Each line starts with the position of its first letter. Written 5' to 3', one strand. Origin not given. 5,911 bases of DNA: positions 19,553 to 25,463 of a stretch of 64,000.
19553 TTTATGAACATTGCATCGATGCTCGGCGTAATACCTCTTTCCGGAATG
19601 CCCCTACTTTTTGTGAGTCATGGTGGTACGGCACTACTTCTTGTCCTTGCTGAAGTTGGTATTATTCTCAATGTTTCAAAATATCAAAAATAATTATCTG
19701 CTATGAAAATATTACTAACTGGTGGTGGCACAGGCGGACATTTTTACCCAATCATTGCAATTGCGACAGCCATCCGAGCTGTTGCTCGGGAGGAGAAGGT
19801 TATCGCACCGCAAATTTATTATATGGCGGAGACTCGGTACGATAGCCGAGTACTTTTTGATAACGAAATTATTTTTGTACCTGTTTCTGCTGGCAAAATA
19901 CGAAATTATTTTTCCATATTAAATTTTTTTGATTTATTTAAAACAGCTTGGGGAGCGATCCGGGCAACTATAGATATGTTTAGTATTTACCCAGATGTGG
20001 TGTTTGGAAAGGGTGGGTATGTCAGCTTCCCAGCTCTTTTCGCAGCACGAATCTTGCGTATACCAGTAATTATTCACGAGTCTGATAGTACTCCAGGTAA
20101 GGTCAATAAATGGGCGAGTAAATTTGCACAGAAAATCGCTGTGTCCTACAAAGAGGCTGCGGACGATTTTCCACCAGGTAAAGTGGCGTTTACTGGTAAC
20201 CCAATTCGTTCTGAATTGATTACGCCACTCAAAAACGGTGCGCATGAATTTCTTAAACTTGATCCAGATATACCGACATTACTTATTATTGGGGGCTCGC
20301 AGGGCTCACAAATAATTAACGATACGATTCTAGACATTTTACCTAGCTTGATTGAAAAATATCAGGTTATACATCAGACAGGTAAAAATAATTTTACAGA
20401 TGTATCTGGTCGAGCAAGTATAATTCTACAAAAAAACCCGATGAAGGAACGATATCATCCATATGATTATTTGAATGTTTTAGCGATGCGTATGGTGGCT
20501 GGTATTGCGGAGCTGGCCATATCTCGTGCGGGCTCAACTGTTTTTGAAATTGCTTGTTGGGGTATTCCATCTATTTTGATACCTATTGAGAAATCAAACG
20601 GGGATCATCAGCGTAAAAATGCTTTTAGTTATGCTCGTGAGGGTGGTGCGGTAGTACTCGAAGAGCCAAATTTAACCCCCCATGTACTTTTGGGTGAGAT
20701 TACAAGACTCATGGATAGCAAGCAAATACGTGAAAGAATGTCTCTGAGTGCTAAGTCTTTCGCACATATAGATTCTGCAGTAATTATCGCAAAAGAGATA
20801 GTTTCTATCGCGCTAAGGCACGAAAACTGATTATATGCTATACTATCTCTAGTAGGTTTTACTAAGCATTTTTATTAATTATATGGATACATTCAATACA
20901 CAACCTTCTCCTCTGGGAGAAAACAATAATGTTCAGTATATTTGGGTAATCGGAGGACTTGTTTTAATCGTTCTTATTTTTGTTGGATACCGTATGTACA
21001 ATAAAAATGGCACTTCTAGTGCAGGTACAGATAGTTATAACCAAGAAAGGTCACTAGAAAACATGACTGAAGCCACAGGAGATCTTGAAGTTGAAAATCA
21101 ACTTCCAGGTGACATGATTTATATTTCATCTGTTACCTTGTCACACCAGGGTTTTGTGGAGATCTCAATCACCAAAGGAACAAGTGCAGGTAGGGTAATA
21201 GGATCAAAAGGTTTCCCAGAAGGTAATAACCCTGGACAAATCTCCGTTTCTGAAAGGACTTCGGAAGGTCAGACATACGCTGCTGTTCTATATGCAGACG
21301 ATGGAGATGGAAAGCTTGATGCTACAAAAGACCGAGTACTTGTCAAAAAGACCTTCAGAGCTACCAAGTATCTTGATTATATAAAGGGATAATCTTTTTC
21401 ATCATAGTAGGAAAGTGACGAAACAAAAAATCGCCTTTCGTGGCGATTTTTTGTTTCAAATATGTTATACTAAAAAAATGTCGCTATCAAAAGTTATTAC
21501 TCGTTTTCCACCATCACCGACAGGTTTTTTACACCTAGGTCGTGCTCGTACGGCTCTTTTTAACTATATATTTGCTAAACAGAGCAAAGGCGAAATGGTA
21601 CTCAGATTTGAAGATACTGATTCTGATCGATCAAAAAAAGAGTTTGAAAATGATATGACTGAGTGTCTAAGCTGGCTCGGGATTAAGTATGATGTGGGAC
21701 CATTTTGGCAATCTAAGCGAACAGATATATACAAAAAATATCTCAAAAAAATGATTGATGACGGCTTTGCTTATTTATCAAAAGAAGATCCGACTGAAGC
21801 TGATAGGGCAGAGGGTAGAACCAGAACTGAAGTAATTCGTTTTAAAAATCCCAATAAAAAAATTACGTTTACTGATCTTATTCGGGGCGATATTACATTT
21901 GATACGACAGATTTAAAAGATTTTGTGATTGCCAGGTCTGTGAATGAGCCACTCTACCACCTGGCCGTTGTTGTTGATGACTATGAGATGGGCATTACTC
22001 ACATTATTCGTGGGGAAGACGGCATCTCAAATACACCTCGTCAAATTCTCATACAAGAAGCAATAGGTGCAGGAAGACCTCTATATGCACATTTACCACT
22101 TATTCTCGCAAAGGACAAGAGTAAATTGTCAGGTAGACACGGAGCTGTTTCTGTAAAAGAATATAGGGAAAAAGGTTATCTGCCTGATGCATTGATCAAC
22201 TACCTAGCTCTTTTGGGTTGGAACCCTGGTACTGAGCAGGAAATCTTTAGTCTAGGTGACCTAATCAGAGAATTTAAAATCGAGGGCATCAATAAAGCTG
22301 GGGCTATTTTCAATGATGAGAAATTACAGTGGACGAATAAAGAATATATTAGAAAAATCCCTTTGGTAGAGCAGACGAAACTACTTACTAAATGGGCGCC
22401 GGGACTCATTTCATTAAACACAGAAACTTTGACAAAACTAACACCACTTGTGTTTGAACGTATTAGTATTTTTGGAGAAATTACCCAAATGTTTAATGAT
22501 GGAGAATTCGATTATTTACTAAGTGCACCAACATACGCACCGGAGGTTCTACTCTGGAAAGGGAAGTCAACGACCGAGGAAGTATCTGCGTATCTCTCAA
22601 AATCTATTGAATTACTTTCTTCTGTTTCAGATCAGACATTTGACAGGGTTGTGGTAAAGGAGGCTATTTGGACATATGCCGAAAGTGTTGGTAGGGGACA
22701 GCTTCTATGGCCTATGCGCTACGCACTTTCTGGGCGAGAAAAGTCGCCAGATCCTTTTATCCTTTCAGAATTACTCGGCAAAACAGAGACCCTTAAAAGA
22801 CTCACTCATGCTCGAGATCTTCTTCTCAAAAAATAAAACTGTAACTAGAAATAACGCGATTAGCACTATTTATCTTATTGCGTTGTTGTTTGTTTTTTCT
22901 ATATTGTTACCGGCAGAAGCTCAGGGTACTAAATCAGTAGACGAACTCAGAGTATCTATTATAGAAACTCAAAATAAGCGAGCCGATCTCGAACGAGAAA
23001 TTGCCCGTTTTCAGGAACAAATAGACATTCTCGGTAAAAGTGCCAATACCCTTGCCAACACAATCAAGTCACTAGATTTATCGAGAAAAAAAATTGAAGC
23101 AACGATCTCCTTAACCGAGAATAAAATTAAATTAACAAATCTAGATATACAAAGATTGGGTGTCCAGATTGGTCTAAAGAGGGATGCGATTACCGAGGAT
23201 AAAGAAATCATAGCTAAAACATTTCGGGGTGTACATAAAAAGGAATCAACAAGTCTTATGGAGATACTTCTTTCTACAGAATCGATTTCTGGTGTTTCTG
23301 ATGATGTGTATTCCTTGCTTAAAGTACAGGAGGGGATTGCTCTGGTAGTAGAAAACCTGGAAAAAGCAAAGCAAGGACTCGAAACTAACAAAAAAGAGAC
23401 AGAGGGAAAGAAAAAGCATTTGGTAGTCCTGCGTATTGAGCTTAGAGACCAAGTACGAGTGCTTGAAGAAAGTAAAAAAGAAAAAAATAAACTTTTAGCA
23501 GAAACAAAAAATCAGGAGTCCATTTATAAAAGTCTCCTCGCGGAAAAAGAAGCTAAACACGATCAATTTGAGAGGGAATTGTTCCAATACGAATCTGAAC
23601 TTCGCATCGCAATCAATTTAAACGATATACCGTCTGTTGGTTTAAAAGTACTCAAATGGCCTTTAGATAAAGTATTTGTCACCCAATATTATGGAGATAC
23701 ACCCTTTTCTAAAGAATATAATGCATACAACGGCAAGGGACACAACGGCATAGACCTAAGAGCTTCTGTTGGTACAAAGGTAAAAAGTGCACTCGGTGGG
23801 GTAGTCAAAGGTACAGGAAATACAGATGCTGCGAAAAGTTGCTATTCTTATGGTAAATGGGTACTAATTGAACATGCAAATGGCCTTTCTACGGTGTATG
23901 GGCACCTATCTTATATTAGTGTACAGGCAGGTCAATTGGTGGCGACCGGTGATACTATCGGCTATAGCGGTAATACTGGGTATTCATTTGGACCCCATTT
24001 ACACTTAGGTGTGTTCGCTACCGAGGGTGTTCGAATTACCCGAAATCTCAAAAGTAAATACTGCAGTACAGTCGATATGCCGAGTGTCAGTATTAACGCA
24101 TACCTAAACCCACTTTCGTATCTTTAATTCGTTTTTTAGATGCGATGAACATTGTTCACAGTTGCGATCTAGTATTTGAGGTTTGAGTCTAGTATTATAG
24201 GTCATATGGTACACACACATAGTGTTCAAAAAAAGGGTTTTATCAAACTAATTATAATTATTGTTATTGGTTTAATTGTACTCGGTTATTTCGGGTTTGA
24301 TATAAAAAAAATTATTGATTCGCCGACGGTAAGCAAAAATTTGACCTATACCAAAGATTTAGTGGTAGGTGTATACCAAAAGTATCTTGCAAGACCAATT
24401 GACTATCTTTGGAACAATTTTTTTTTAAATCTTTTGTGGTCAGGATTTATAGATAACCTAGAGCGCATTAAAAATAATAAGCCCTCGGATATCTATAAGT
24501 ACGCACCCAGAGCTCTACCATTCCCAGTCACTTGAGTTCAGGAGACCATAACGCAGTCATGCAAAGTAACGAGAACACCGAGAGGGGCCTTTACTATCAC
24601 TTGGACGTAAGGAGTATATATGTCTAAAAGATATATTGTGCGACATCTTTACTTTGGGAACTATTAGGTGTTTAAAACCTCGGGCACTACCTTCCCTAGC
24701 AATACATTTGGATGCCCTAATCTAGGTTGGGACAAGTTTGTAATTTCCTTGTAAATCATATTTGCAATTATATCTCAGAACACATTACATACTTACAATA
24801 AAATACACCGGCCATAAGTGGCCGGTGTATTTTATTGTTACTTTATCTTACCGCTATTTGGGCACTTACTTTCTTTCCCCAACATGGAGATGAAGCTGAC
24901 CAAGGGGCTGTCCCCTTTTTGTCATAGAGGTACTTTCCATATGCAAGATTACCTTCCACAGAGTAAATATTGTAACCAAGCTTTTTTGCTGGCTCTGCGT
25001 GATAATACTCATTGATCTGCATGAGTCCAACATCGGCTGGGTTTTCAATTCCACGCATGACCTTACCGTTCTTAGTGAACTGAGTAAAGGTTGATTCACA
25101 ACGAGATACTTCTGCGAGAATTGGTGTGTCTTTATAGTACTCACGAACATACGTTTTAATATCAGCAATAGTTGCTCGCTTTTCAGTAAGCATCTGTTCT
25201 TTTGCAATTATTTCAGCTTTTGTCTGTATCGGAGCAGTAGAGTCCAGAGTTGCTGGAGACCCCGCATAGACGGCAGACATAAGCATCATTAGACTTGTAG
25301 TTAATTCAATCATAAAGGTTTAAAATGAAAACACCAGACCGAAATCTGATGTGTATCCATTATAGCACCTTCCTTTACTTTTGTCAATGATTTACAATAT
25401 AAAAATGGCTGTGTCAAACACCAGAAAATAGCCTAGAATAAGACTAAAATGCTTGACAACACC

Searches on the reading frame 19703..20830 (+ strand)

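Call 55: search_protein_families(library=pfam, proteins=[window:19703-20830:+], max_evalue=0.0001)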
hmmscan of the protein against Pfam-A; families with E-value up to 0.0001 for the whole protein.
window:19703-20830:+ (375 aa): 2 families
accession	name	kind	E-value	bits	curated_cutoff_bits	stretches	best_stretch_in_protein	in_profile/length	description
PF03033.26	Glyco_transf_28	-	2.8e-30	105.6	26.2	1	3-146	1-138/139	Glycosyltransferase family 28 N-terminal domain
PF04101.22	Glyco_tran_28_C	-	3e-29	102.6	22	1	192-353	1-159/166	Glycosyltransferase family 28 C-terminal domain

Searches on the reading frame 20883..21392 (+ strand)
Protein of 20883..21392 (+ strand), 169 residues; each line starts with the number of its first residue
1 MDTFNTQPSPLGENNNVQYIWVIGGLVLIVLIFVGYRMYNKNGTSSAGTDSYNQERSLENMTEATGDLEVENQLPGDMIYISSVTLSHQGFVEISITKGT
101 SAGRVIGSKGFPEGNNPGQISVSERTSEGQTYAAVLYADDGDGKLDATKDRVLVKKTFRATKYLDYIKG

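Call 55: search_protein_families(library=pfam, proteins=[window:20883-21392:+], max_evalue=0.0001)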
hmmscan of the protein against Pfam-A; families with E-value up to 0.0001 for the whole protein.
window:20883-21392:+ (169 aa): 1 family
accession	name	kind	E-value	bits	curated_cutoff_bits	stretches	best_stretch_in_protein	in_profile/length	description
PF23951.1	DUF7282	-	1.6e-08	35.2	27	1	69-149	4-89/112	Domain of unknown function (DUF7282)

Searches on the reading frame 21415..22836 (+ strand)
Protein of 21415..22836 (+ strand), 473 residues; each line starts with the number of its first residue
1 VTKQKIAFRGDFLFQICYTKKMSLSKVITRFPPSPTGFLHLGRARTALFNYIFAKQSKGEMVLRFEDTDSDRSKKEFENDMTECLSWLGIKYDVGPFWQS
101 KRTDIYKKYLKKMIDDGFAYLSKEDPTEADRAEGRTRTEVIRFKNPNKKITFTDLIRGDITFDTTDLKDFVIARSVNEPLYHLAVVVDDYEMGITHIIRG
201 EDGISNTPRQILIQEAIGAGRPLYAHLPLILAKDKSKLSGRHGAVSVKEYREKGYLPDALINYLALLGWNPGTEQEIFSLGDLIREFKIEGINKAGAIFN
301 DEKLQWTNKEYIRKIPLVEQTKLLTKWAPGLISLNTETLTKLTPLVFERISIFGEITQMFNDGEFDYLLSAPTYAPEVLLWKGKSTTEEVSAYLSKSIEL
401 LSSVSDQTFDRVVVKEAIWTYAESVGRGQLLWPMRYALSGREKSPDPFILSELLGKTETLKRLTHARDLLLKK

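Call 55: search_protein_families(library=pfam, proteins=[window:21415-22836:+], max_evalue=0.0001)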
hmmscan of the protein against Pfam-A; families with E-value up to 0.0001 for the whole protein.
window:21415-22836:+ (473 aa): 2 families
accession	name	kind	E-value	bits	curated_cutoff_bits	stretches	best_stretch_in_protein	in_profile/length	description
PF00749.27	tRNA-synt_1c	-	6.7e-85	285.2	23.4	2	132-306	137-314/314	tRNA synthetases class I (E and Q), catalytic domain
PF19269.4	Anticodon_2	-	1.3e-18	68.2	23.6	1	322-466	4-140/141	Anticodon binding domain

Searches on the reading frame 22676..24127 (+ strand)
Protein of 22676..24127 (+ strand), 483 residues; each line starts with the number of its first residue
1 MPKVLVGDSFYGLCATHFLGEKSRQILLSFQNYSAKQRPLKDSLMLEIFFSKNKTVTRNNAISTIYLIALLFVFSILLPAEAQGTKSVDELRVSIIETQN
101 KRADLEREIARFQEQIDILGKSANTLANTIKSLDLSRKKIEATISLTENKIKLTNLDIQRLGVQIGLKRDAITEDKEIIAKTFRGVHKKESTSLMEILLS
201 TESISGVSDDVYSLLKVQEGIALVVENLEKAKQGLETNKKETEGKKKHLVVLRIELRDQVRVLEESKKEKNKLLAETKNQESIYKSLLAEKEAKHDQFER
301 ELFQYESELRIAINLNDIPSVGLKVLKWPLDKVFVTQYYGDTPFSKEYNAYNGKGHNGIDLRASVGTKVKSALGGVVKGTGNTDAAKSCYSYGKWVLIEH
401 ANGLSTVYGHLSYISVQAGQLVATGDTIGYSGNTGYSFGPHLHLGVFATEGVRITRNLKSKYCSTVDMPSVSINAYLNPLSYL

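Call 55: search_protein_families(library=pfam, proteins=[window:22676-24127:+], max_evalue=0.0001)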
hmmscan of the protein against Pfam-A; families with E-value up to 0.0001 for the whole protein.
window:22676-24127:+ (483 aa): 1 family
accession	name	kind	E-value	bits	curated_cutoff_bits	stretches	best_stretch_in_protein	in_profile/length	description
PF01551.29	Peptidase_M23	-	7.4e-26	90.6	28.7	1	355-447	2-88/96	Peptidase family M23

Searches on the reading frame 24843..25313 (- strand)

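Call 32: search_protein_families(library=pfam, proteins=[window:24843-25313:-], max_evalue=0.01)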
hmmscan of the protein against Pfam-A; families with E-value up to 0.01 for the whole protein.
window:24843-25313:- (156 aa): 1 family
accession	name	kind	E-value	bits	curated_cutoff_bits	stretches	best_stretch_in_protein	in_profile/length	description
PF01464.25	SLT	-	0.0021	18.1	21.3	1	57-126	8-72/117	Transglycosylase SLT domain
